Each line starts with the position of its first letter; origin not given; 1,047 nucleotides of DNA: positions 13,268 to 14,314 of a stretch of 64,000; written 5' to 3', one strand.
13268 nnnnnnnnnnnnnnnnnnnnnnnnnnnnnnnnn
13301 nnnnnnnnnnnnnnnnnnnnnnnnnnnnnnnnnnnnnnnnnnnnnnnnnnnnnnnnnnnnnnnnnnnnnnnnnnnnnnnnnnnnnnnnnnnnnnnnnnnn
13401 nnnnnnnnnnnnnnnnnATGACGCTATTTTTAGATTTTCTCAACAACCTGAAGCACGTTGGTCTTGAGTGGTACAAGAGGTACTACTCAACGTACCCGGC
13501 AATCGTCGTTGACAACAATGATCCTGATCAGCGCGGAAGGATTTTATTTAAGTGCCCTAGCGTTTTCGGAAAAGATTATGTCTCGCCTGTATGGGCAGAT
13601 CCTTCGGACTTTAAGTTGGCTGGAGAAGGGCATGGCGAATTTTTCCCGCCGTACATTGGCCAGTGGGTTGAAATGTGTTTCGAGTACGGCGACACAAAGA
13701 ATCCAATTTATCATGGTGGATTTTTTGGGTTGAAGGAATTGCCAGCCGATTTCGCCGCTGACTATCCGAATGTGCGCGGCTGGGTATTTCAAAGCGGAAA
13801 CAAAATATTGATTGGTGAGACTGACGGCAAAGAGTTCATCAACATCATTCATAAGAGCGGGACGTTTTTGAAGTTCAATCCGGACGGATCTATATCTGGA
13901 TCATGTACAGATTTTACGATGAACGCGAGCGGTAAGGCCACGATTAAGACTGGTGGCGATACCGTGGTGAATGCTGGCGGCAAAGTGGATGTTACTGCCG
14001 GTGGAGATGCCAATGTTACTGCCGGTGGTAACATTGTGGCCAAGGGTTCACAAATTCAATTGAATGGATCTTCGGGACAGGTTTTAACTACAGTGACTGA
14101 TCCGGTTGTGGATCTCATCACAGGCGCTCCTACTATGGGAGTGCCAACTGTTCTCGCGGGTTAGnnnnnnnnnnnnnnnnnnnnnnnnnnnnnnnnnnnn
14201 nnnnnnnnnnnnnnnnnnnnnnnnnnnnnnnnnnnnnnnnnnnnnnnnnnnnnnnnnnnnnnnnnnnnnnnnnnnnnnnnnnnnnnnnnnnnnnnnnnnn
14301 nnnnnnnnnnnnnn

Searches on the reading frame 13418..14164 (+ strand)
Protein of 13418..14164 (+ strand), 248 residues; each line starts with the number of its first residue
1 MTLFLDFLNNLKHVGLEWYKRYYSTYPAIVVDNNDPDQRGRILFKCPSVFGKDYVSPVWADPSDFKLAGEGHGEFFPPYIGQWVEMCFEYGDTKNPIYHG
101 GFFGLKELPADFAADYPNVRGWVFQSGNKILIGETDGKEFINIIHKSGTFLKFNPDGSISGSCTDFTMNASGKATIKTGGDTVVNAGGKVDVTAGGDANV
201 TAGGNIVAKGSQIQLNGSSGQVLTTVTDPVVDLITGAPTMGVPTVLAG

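Call 8: search_protein_families(library=phrogs, proteins=[window:13418-14164:+], max_evalue=0.001)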
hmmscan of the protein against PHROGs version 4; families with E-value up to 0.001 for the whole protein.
window:13418-14164:+ (248 aa): 4 families
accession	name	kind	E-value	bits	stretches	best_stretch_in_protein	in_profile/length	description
phrog_430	-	tail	1.9e-16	60.6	1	100-208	318-419/868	baseplate hub subunit and tail lysozyme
phrog_9992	-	tail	3.2e-08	34.4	1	30-238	22-216/228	baseplate assembly protein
phrog_4011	-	tail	6.8e-06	26.3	0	67-97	78-108/315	baseplate protein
phrog_27932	-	tail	0.00051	19.4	0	112-220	528-648/855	baseplate hub subunit and tail lysozyme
